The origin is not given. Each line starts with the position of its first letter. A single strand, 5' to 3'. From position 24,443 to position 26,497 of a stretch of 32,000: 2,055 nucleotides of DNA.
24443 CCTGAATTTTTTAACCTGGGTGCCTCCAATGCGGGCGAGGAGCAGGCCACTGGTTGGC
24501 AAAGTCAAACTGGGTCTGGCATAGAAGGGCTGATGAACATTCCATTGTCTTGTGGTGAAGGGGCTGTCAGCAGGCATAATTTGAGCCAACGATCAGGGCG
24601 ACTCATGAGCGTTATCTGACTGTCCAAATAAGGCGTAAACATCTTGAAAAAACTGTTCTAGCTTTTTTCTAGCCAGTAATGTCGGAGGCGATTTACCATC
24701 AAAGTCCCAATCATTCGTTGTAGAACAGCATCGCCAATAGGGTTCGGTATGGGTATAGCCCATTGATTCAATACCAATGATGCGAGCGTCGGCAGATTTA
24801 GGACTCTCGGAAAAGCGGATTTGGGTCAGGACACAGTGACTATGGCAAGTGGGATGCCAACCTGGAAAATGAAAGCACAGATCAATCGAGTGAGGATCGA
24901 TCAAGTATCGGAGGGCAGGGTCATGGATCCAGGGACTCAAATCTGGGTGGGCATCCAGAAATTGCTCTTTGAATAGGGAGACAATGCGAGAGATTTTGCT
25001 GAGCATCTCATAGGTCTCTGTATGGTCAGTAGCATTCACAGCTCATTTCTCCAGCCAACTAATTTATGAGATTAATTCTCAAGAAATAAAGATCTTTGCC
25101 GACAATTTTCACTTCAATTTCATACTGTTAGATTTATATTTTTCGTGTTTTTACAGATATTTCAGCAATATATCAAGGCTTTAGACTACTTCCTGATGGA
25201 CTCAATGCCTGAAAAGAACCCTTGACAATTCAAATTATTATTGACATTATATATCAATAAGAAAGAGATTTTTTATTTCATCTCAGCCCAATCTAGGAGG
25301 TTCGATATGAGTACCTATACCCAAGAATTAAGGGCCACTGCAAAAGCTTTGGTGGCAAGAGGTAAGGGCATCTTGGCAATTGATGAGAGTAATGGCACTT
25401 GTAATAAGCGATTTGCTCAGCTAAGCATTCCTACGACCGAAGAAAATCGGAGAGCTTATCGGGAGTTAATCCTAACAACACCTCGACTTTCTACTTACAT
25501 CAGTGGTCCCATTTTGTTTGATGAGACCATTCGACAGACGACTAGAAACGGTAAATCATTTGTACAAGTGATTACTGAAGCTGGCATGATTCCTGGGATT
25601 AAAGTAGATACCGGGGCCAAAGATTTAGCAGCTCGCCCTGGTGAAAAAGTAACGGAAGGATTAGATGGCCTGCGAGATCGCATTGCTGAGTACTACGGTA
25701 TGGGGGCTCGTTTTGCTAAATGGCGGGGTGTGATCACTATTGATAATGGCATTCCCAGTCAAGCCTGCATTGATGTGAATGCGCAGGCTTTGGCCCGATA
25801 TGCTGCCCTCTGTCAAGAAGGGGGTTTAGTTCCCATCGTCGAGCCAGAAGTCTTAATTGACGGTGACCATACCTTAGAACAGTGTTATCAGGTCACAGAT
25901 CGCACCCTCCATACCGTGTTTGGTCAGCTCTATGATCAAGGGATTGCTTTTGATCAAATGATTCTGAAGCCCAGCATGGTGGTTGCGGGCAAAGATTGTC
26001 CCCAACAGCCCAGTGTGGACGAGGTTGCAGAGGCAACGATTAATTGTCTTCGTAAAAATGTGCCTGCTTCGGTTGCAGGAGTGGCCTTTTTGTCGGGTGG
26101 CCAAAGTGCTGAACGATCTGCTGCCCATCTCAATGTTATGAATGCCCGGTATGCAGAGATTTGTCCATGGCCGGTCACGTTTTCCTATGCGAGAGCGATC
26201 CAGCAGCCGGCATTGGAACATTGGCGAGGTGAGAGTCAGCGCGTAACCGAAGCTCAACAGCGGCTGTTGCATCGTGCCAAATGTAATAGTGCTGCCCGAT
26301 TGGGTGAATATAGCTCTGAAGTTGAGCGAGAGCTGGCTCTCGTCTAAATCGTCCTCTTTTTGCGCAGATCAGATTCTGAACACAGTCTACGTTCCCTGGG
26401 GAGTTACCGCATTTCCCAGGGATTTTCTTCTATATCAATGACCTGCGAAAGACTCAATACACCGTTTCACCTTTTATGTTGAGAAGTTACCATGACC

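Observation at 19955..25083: Near-identical 17-19 bp palindrome upstream of three unrelated genes (pcb/isiA-like, petE, His/Cys-rich orphan)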

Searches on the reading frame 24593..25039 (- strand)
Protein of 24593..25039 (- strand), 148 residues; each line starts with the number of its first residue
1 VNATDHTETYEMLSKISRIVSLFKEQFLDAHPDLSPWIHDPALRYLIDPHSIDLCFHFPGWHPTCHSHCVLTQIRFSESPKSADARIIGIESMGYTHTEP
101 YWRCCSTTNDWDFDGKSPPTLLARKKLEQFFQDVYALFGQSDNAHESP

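Call 9: search_protein_families(library=pfam, proteins=[window:24593-25039:-])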
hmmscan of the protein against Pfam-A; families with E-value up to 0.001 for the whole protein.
window:24593-25039:- (148 aa): 0 families

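Call 17: find_encoding_contigs(protein=window:24593-25039:-, flank=10000, max_places=6)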
Protein window:24593-25039:- (148 aa): 17 contigs read that carry it; 6 places shown.
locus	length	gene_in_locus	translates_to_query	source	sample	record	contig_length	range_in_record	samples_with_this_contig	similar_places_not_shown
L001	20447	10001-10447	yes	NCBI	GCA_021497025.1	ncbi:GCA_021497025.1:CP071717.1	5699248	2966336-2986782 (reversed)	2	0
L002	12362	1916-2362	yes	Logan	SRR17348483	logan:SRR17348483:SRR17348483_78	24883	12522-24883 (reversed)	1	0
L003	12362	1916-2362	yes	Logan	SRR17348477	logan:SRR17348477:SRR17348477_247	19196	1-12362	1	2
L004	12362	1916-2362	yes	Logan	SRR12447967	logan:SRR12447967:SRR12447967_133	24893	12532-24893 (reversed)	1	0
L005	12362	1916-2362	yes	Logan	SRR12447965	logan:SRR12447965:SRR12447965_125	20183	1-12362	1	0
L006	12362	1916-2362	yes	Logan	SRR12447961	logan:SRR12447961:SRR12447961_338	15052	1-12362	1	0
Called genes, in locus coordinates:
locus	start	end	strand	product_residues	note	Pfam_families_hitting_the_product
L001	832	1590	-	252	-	PF13489:Methyltransf_23, PF01209:Ubie_methyltran, PF05175:MTS (weak), PF13679:Methyltransf_32 (weak), PF13847:Methyltransf_31, PF08241:Methyltransf_11, PF08242:Methyltransf_12, PF13649:Methyltransf_25, +2 more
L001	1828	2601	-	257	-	-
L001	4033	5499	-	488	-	-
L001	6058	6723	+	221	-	PF13640:2OG-FeII_Oxy_3, PF18331:PKHD_C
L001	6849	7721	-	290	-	PF04072:LCM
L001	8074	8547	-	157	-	-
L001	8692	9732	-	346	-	PF00274:Glycolytic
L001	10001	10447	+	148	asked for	-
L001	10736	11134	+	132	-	PF00127:Copper-bind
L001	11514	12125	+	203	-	-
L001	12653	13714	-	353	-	PF00421:PSII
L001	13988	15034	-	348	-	PF00421:PSII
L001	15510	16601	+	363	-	PF06999:Suc_Fer-like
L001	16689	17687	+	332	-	PF00165:HTH_AraC (faint), PF12833:HTH_18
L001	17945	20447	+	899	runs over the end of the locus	PF11741:AMIN, PF07715:Plug, PF00593:TonB_dep_Rec_b-barrel, PF14905:OMP_b-brl_3 (faint)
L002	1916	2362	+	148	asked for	-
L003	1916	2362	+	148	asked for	-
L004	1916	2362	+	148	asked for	-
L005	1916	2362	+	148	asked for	-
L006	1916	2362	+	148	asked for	-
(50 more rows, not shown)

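Call 18: find_homologous_proteins(query=window:24593-25039:-)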
Query window:24593-25039:- (148 aa): 4 proteins with E <= 0.001 among 6 candidates.
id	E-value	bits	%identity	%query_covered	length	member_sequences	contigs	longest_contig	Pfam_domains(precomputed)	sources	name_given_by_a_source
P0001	9.0e-101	353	99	100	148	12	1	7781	-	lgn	-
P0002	3.6e-76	273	81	98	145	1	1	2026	-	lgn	-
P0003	3.2e-75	270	82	96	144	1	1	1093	-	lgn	-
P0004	1.0e-70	255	77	94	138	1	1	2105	-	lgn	-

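Call 20: find_encoding_contigs(protein=P0002, flank=10000)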
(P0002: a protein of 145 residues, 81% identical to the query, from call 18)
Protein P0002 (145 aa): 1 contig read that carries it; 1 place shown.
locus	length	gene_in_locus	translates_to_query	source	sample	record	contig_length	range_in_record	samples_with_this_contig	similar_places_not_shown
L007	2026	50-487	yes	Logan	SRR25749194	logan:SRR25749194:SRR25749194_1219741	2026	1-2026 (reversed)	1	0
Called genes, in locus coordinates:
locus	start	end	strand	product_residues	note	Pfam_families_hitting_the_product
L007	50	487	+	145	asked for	-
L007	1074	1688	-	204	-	-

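Call 21: find_encoding_contigs(protein=P0004, flank=10000)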
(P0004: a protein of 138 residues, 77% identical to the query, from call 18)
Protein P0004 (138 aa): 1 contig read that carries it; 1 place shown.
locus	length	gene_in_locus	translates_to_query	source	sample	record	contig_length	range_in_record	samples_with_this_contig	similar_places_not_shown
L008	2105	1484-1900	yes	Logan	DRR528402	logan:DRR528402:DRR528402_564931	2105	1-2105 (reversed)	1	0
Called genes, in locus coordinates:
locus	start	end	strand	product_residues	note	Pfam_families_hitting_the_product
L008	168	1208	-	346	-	PF00274:Glycolytic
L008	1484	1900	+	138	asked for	-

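Call 32: search_protein_representatives(protein=window:24593-25039:-)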
Query: 148 residues. Proteins with E-value up to 0.001 (for the whole library): 86; up to 1e-10: 48; up to 1e-30: 1. The best 86 are listed.
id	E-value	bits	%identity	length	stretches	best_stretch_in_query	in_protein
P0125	1.4e-38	148.9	50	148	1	1-139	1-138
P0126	2.8e-25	105.6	38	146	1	1-140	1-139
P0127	1.6e-24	103.2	40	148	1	1-143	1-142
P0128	3.4e-24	102.1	42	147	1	1-138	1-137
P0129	1.0e-21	94.1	40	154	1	1-141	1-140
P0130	5.1e-21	91.8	41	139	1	1-139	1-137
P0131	6.7e-21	91.4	37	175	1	1-140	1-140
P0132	7.4e-21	91.3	44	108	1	1-105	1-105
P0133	2.6e-20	89.5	40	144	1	1-136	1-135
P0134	2.7e-20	89.5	37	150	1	1-148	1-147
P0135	3.7e-20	89.0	37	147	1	1-137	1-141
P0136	6.0e-20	88.3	36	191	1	1-141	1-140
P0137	8.0e-20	87.9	38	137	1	1-138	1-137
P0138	1.2e-19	87.3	35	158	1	1-146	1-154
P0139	1.8e-19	86.8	47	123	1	1-91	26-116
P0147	2.7e-17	79.7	31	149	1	2-139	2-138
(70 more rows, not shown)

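Call 55: list_cluster_members(proteins=[P0125, P0126, P0127, P0128, P0129, P0134, P0147, window:24593-25039:-])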
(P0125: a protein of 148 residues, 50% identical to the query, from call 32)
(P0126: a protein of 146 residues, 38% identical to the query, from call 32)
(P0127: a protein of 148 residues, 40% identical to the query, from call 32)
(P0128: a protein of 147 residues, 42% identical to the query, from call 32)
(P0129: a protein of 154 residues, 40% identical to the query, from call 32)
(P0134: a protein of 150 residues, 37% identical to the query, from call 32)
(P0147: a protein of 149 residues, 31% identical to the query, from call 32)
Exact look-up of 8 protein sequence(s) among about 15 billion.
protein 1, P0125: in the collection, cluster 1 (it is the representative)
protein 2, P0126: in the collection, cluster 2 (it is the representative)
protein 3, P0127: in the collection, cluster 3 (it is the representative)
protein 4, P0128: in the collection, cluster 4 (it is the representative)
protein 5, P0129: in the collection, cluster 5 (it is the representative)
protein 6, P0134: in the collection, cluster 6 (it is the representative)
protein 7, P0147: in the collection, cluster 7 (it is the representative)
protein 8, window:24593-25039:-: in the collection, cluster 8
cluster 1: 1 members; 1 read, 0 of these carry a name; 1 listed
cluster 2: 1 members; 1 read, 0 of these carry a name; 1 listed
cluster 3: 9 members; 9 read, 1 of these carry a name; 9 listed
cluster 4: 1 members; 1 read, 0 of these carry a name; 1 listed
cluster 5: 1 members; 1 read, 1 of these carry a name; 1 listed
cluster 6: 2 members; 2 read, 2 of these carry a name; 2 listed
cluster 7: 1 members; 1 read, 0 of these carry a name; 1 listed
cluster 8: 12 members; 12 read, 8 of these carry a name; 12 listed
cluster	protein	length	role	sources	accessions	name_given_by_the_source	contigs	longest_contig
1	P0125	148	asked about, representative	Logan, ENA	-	-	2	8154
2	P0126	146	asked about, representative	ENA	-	-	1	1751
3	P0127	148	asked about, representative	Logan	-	-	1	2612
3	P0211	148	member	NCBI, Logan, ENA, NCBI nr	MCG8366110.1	MAG: hypothetical protein MJA27_22590 [Pseudanabaenales cyanobacterium] | hypothetical protein [Pseudanabaenales cyanobacterium]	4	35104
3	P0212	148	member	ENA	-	-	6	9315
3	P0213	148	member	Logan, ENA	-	-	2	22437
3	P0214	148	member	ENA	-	-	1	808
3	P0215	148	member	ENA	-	-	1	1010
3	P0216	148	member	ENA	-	-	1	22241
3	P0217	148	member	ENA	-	-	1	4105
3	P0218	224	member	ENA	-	-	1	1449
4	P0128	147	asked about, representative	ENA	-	-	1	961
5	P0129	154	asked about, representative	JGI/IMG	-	hypothetical protein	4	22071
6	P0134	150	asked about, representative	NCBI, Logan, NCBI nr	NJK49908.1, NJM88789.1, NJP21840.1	hypothetical protein HC931_18785 [Candidatus Gracilibacteria bacterium] | hypothetical protein [Candidatus Gracilibacteria bacterium]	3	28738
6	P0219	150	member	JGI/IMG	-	hypothetical protein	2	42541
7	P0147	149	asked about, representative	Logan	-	-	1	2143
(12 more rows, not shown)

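Call 56: find_homologous_proteins(query=A4, max_evalue=0.00001)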
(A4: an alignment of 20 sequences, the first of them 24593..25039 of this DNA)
Query A4 (20 sequences) (148 aa, profile of the alignment): 49 proteins with E <= 0.00001 among 423 candidates.
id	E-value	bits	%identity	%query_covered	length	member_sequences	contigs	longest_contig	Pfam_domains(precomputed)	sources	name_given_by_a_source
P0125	1.2e-55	205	50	93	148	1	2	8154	-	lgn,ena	-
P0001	5.3e-55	203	99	100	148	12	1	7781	-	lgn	-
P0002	6.6e-55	203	81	98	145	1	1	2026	-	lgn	-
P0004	8.6e-55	202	77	94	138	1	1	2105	-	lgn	-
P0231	1.1e-54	202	44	93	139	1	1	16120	-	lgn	-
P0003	1.5e-53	198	82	96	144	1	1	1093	-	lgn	-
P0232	1.8e-53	198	49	93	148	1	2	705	-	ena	-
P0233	3.0e-53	197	44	99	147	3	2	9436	-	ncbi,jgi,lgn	jgi:hypothetical protein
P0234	1.8e-52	195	40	95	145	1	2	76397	-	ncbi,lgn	-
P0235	3.3e-52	194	41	93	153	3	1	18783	-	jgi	jgi:hypothetical protein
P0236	3.9e-52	194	43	97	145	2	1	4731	-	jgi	jgi:hypothetical protein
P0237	5.0e-52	193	44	93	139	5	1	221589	-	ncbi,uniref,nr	ncbi:hypothetical protein [Argonema galeatum]|uniref:hypothetical protein n=1 Tax=Argonema galeatum 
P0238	8.7e-52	193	43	97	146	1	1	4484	-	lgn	-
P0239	2.0e-51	191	37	99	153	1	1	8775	-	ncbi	ncbi:MAG: hypothetical protein AAGA80_17375 [Cyanobacteria bacterium P01_F01_bin.143]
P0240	3.0e-51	191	40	94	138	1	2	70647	-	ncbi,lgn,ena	-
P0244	8.3e-51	189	50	93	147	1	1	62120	-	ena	-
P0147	4.1e-50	187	31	94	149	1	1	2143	-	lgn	-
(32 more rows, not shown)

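Call 57: find_encoding_contigs(protein=P0244, flank=8000, max_places=1)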
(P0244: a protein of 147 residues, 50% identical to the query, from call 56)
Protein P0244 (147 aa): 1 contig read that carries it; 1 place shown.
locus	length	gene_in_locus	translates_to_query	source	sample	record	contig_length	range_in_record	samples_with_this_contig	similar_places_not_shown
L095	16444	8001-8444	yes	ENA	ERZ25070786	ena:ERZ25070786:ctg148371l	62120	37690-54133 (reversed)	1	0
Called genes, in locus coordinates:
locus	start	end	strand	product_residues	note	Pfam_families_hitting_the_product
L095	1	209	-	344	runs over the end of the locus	PF00421:PSII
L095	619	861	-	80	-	-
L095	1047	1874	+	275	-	PF14256:YwiC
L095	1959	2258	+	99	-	PF00111:Fer2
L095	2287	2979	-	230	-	PF13424:TPR_12 (faint), PF13181:TPR_8 (faint), PF13371:TPR_9 (faint), PF13414:TPR_11 (faint), PF13428:TPR_14 (faint), PF13432:TPR_16 (faint), PF00515:TPR_1, PF07719:TPR_2, +2 more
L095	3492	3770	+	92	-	PF00284:Cytochrom_B559a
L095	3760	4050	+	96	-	PF00283:Cytochrom_B559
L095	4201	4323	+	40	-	-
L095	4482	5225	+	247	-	PF00561:Abhydrolase_1 (faint)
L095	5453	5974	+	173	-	PF00210:Ferritin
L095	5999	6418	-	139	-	-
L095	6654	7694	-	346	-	PF00274:Glycolytic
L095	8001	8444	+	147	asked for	-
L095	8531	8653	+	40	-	-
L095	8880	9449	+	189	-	PF00353:HemolysinCabind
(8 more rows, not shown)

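Call 58: find_encoding_contigs(protein=P0237, flank=8000, max_places=1)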
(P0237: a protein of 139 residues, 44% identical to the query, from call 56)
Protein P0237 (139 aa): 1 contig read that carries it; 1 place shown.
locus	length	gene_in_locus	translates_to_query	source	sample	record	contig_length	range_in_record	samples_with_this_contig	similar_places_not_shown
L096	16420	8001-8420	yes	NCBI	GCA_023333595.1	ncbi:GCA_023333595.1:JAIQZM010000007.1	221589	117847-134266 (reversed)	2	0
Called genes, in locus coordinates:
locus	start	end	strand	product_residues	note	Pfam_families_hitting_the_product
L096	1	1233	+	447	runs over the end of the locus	PF26355:HTH_VMAP-M9, PF13401:AAA_22 (faint), PF14516:AAA_35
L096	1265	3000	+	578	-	PF14516:AAA_35, PF00400:WD40, PF23381:Beta-prop_IFT122_1st, PF24814:WD40_Prp19, PF24817:WD40_WDHD1_1st (weak), PF25173:Beta-prop_WDR3_1st, PF25174:Beta-prop_THOC3, PF25175:Beta-prop_WDR5, +2 more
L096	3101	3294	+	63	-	PF00400:WD40, PF23381:Beta-prop_IFT122_1st (weak), PF25174:Beta-prop_THOC3 (weak), PF25175:Beta-prop_WDR5 (weak)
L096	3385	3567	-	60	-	-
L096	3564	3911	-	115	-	-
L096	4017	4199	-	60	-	-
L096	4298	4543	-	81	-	-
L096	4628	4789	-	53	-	-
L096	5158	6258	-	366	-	PF01266:DAO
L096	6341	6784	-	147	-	PF05757:PsbQ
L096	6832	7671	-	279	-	PF12146:Hydrolase_4, PF00561:Abhydrolase_1, PF12697:Abhydrolase_6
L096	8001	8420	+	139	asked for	-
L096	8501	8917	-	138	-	PF04134:DCC1-like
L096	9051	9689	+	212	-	PF04313:HSDR_N (weak)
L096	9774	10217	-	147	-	-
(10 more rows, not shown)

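Call 76: predict_structure(alignment_id=A4)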
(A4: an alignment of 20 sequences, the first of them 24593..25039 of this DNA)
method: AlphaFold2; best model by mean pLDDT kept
length: 148 residues; sequences in the alignment: 20
mean_pLDDT: 88.2   pTM: 0.83
mean pLDDT of the five models: 88.2, 87.4, 86.8, 86.8, 85.8
residues with pLDDT >= 90: 94; 70-90: 38; 50-70: 12; < 50: 4
segments of 3 or more residues with pLDDT < 50: 145-148
pLDDT, mean of each block of 10 residues (from residue 1): 68 92 98 86 86 95 97 93 90 93 86 95 97 90 49
secondary structure, 60 per line:
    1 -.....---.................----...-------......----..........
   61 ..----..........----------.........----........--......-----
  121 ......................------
elements in order: H3-6 H10-26 E31-33 H41-46 E51-62 E67-76 E87-95 E100-107 E110-115 H121-142

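Call 80: fold_search(model_id=the predicted structure, library=pdb)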
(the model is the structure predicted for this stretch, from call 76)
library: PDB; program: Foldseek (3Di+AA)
matches with E <= 10: 523; with E <= 0.001: 0
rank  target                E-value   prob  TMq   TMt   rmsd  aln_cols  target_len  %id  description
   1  6nqz_A                1.1e-01  0.20  0.27  0.21  16.5       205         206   11  Flagellar protein FcpB from Leptospira interrogans (released 2020-01-29)
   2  6gqf_C                3.2e-01  0.14  0.30  0.27   8.6       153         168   14  The structure of mouse AsterA (GramD1a) with 25-hydroxy cholesterol (released 2018-09-26)
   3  5tod_C                3.2e-01  0.05  0.16  0.17  16.8       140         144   13  Transmembrane protein 24 SMP domain (released 2017-03-01)
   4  6mp1                  4.6e-01  0.10  0.24  0.11  15.2       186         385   11  Crystal structures of the murine class I major histocompatibility complex H-2Db in complex with the mutant TRP1-K8 pepti (released 2018-11-07)
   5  8p7a_B                5.5e-01  0.14  0.22  0.11   7.6        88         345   10  Crystal structure of the ORD domain of human ORP8 (released 2023-08-23)
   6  8c0p_B                5.8e-01  0.07  0.14  0.09  15.4        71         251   10  Crystal structure of S. aureus BlaR1 sensor domain in complex with a boronate inhibitor (released 2024-07-10)
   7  9lw9_A                6.2e-01  0.06  0.19  0.08  19.3       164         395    8  Bacteriophage Mycofy1 proximal head-to-tail interface (C6 symmetry) (released 2025-04-16)
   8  1xa7_B                6.6e-01  0.05  0.13  0.08  15.5        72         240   10  Crystal structure of the benzylpenicillin-acylated BlaR1 sensor domain from Staphylococcus aureus (released 2004-09-21)
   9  5tzn_G                7.8e-01  0.10  0.20  0.21   9.1        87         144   16  Structure of the viral immunoevasin m12 (Smith) bound to the natural killer cell receptor NKR-P1B (B6) (released 2017-05-24)
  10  7st9_F                7.8e-01  0.05  0.17  0.10  15.1       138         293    8  Open state of Rad24-RFC:9-1-1 bound to a 5' ss/dsDNA junction (released 2022-03-23)
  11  3buu_A                8.3e-01  0.05  0.21  0.15  17.2       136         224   12  Crystal structure of LolA superfamily protein NE2245 from Nitrosomonas europaea (released 2008-01-22)
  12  1xa1_B                8.8e-01  0.04  0.12  0.08  15.0        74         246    8  Crystal structure of the sensor domain of BlaR1 from Staphylococcus aureus in its apo form (released 2004-09-07)
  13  7vfk_B                8.8e-01  0.02  0.13  0.06  15.4       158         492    8  Crystal structure of SdgB (ligand-free form) (released 2021-11-24)
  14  9bi4_C                9.4e-01  0.02  0.13  0.07  14.0       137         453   13  cryo EM structure of dsDNA bound Mre11-Rad50 complex (released 2025-01-15)
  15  9q9i_A                9.4e-01  0.02  0.13  0.06  14.6       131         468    8  Cryo-EM structure of human Mre11-Rad50-Nbs1 complex bound to DNA (released 2025-10-01)
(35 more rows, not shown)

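Call 82: search_protein_families(library=ncbifam, proteins=[window:24593-25039:-], max_evalue=0.001)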
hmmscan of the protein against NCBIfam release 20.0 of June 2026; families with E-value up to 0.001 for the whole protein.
window:24593-25039:- (148 aa): 0 families

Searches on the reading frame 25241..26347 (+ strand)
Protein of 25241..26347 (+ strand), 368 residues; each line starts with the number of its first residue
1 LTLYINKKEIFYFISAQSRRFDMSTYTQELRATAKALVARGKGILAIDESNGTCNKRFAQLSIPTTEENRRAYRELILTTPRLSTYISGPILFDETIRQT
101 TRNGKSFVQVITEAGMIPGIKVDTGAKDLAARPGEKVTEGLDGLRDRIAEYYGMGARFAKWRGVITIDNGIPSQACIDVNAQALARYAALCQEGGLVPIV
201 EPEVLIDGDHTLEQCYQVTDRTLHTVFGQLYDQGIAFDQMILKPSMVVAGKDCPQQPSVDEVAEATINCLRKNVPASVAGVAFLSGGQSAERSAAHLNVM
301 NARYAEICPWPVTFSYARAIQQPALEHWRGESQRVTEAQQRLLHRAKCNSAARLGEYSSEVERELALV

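Call 9: search_protein_families(library=pfam, proteins=[window:25241-26347:+])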
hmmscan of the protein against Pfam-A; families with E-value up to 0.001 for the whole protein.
window:25241-26347:+ (368 aa): 1 family
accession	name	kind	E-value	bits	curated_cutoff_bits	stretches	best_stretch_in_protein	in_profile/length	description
PF00274.25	Glycolytic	-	7.8e-132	439.7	22.2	1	29-363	1-335/349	Fructose-bisphosphate aldolase class-I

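Call 82: search_protein_families(library=ncbifam, proteins=[window:25307-26347:+], max_evalue=0.001)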
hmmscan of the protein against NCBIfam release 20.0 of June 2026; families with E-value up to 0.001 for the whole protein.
window:25307-26347:+ (346 aa): 2 families
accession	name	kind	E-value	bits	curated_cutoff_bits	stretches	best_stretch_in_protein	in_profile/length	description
NF033379.1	FrucBisAld_I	equivalog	1.8e-153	510.2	250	1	7-331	1-323/324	class I fructose-bisphosphate aldolase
NF003784.0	PRK05377.1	equivalog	1.2e-10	41.2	392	1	51-190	54-188/297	fructose bisphosphate aldolase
